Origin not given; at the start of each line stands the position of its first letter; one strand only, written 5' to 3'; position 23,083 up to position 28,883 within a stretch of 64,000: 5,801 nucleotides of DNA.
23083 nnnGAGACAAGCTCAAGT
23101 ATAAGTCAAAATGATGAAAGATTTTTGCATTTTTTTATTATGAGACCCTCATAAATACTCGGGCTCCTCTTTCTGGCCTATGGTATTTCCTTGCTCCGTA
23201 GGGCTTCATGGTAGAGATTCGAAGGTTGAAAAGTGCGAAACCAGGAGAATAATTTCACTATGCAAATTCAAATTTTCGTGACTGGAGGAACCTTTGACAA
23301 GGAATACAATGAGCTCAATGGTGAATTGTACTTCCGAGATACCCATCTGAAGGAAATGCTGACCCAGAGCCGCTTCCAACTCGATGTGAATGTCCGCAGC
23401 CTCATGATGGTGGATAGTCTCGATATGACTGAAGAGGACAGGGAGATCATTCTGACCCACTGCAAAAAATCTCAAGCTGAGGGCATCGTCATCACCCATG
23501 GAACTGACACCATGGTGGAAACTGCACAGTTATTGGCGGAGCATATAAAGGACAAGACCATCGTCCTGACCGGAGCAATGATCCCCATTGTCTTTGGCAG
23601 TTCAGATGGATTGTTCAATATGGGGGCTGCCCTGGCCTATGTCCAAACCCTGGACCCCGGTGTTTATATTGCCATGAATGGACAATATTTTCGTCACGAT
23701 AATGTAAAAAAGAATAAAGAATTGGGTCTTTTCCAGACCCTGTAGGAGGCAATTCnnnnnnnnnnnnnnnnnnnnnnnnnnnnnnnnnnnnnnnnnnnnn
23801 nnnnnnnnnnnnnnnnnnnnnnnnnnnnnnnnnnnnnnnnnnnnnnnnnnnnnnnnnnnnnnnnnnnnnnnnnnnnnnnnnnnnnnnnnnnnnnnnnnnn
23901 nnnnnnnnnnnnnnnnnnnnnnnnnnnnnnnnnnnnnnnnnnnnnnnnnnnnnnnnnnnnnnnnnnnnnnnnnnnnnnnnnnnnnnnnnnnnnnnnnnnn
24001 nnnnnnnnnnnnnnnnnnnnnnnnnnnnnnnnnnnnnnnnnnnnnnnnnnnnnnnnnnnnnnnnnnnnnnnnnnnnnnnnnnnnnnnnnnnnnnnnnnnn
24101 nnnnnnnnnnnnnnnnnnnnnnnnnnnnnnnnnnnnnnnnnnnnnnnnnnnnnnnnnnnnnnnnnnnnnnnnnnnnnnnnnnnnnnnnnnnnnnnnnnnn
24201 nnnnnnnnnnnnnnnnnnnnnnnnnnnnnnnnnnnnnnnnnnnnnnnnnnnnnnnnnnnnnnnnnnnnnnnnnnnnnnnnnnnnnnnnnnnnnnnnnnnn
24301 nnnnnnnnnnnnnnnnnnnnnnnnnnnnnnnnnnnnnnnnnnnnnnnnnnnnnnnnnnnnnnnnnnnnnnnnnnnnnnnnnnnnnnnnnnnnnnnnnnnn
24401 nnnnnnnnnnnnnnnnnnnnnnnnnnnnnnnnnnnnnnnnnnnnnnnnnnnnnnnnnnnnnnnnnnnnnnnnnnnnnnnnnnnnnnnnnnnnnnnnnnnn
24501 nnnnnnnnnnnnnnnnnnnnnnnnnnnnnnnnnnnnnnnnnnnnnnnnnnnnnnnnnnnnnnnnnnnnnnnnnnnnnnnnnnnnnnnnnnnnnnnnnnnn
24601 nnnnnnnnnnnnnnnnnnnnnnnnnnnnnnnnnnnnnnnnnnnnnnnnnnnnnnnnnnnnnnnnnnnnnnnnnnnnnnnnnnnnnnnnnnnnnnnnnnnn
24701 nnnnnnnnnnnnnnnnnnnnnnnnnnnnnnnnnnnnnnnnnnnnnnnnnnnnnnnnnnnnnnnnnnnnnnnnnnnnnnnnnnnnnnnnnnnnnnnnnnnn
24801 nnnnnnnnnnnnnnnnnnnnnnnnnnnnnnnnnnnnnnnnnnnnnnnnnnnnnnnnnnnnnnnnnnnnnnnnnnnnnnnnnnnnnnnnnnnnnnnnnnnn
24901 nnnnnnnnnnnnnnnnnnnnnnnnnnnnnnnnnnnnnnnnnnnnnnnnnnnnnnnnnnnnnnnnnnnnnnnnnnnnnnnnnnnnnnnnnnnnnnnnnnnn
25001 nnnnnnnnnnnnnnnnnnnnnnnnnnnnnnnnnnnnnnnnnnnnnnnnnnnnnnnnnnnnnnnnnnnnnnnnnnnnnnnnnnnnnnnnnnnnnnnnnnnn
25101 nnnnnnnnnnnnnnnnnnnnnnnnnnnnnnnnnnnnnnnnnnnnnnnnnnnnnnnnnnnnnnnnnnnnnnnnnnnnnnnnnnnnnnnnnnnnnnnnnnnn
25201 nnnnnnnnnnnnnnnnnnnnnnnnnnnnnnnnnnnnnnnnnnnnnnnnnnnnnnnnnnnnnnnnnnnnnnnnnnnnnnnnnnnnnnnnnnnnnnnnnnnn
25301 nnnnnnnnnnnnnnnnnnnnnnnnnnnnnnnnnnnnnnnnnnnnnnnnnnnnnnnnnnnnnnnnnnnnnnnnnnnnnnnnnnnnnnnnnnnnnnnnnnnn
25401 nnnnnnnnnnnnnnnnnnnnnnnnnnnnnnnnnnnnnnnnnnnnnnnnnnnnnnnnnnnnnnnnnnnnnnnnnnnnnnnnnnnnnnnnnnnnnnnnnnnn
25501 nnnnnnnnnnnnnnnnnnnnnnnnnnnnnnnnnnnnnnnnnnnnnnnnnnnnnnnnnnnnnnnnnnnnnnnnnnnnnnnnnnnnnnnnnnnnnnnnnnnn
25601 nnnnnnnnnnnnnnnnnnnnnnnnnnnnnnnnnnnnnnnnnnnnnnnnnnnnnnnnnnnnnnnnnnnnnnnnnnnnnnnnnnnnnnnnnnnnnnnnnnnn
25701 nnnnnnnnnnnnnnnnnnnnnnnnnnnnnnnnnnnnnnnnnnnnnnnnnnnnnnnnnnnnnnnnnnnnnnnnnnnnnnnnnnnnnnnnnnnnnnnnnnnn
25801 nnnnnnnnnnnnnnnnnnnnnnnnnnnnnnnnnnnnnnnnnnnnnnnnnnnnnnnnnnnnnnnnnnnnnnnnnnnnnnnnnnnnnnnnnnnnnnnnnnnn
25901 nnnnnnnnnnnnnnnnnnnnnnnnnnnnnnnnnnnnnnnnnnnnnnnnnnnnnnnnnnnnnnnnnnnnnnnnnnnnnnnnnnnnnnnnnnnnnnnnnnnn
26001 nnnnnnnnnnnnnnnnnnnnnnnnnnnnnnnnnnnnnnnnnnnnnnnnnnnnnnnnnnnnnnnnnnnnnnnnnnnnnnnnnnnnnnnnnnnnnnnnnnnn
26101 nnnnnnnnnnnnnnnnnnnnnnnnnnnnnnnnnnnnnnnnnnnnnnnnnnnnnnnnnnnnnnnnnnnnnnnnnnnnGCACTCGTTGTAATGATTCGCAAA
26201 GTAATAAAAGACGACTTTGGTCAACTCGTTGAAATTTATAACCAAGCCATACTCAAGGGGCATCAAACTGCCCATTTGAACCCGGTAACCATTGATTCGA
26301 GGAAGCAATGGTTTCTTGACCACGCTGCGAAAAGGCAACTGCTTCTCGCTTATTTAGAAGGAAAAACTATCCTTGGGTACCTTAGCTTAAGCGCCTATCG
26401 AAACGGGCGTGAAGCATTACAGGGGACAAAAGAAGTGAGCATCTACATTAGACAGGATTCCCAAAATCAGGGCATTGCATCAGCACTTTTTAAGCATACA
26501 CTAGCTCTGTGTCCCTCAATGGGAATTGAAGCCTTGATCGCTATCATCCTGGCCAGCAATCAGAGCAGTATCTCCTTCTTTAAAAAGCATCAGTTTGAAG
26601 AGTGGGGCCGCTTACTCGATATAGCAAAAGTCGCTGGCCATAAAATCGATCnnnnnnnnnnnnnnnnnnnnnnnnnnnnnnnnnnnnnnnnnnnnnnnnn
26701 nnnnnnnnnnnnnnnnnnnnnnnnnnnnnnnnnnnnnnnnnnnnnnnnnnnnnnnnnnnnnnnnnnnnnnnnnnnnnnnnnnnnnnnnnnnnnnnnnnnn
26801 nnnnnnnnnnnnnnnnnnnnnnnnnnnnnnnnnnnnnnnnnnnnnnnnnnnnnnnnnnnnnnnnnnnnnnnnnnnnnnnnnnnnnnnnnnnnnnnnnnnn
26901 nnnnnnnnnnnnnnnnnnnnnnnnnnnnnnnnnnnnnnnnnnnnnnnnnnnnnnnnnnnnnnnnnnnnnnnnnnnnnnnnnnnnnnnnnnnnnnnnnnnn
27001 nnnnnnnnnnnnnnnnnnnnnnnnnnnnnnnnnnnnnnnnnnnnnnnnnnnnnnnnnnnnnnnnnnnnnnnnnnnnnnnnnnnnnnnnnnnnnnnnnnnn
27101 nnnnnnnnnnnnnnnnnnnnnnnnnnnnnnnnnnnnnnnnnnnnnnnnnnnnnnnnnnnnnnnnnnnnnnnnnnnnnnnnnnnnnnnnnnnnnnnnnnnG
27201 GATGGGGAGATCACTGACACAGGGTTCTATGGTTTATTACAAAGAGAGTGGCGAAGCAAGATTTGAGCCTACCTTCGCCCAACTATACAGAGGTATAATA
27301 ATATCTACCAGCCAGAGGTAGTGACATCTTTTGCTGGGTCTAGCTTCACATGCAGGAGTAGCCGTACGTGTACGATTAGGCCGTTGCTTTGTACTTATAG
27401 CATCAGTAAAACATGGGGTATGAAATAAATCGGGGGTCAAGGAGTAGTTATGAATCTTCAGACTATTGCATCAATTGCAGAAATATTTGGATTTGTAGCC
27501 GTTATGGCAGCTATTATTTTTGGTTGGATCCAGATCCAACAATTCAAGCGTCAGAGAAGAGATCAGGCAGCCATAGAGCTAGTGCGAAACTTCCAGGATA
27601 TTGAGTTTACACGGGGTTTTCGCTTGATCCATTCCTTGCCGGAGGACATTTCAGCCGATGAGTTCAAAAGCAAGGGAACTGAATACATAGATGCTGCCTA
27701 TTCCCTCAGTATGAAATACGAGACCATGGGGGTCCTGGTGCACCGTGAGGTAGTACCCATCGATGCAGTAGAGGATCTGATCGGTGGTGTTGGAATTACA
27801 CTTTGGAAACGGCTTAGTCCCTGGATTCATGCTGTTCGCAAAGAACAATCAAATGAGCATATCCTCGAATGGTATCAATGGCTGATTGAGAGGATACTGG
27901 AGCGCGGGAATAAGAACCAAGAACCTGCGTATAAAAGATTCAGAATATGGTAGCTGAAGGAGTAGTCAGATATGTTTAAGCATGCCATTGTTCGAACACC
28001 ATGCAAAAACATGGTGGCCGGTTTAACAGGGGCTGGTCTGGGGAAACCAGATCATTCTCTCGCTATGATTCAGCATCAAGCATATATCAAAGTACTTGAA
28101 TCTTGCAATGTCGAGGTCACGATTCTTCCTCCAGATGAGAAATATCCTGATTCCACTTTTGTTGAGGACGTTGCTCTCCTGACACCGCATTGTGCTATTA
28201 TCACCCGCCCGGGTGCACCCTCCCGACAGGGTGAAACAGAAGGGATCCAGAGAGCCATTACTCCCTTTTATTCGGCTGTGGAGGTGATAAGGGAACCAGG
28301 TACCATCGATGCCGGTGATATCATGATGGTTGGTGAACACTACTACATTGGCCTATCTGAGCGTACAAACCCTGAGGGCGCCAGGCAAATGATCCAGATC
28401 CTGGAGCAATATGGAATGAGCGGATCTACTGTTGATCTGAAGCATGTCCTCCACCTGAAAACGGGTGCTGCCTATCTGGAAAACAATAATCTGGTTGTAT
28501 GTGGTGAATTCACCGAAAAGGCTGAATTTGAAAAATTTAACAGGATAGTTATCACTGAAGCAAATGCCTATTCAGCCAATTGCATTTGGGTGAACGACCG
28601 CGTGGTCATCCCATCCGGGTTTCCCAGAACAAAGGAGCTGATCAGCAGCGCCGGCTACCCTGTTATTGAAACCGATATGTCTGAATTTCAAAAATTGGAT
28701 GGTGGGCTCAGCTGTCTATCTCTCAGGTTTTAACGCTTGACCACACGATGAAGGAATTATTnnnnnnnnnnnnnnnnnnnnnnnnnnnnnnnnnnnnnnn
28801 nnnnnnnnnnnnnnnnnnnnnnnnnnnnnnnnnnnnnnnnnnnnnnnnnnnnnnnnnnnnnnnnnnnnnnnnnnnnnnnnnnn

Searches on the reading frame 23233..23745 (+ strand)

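Call 39: search_protein_families(library=ncbifam, proteins=[window:23233-23745:+], max_evalue=0.00001)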
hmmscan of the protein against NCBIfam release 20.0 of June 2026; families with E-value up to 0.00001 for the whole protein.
window:23233-23745:+ (170 aa): 6 families
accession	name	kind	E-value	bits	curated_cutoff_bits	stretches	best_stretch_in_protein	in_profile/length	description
TIGR00519.1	asnASE_I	subfamily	4.4e-19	68.6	260.5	1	11-156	3-153/337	type I asparaginase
TIGR00520.1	asnASE_II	subfamily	2.4e-16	59.5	314.3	1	10-160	25-188/352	type II asparaginase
NF008304.0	PRK11096.1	equivalog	4e-15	55.2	506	1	58-161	76-185/348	L-asparaginase 2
NF003217.0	PRK04183.1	equivalog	1.5e-12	46.9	310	1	5-151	71-223/420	Glu-tRNA(Gln) amidotransferase subunit GatD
TIGR02153.1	gatD_arch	equivalog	2e-11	43.3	324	1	7-151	60-211/405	Glu-tRNA(Gln) amidotransferase subunit GatD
NF006998.0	PRK09461.1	equivalog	5.6e-10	39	376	1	58-162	56-165/337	asparaginase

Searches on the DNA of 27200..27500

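Call 61: search_rna_families(source=window, start=27200, end=27500, threshold=evalue, max_evalue=1)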
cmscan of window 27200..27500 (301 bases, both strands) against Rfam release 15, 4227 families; matches with E-value up to 1: 0.
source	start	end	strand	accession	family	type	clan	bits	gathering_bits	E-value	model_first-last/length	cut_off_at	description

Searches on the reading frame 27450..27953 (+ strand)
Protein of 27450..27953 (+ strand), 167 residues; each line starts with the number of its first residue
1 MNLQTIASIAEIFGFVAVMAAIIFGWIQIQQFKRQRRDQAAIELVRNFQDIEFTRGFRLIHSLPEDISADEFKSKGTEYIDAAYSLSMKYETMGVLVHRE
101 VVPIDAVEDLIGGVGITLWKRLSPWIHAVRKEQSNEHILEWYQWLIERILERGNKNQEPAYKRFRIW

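Call 4: search_protein_families(library=pfam, proteins=[window:27450-27953:+])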
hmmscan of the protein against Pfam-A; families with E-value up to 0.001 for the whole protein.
window:27450-27953:+ (167 aa): 1 family
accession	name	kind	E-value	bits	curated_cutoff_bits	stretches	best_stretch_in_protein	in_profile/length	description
PF15956.11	DUF4760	-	2.1e-15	57.5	25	1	16-148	2-140/141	Domain of unknown function (DUF4760)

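Call 5: search_protein_families(library=ncbifam, proteins=[window:27450-27953:+])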
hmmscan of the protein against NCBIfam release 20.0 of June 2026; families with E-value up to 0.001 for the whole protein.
window:27450-27953:+ (167 aa): 0 families

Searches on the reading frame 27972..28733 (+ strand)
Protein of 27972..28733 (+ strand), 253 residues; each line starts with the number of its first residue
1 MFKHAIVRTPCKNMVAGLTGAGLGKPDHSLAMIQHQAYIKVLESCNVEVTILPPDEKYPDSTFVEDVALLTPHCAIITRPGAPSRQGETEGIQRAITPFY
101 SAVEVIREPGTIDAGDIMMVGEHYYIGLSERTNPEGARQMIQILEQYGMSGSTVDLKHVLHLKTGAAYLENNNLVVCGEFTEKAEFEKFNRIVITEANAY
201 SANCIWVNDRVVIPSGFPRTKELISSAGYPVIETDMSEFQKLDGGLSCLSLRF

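Call 4: search_protein_families(library=pfam, proteins=[window:27972-28733:+])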
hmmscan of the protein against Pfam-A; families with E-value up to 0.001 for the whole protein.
window:27972-28733:+ (253 aa): 2 families
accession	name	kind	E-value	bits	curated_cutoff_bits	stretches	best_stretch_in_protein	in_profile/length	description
PF02274.22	ADI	-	1.4e-07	31.3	22.8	1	108-185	182-265/377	Arginine deiminase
PF19420.4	DDAH_eukar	-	1.1e-05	25.3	23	1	29-167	26-183/291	N,N dimethylarginine dimethylhydrolase, eukaryotic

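Call 5: search_protein_families(library=ncbifam, proteins=[window:27972-28733:+])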
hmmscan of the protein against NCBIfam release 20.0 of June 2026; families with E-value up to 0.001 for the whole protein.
window:27972-28733:+ (253 aa): 6 families
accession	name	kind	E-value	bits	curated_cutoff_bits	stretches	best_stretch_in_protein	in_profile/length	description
NF045658.1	DiMArgaseDdah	equivalog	9.3e-118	392.6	450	1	1-253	1-254/254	dimethylargininase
NF045660.1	DiMthArgaseDdahStm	equivalog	1.1e-51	176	340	1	5-252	2-248/249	dimethylargininase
NF045659.1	DiMArgaseDdahMtb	equivalog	6e-13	48.6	300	1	27-251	51-281/283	dimethylargininase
NF052232.1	Arg_dihydro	equivalog_domain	1.8e-12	47.1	450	1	27-252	31-266/266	arginine dihydrolase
NF052231.1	bifunc_ArgZ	exception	1.4e-11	43.4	1025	1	28-252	34-268/696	bifunctional arginine dihydrolase/ornithine cyclodeaminase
NF002381.0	PRK01388.1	subfamily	0.00013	20.9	414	0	77-146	172-249/405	arginine deiminase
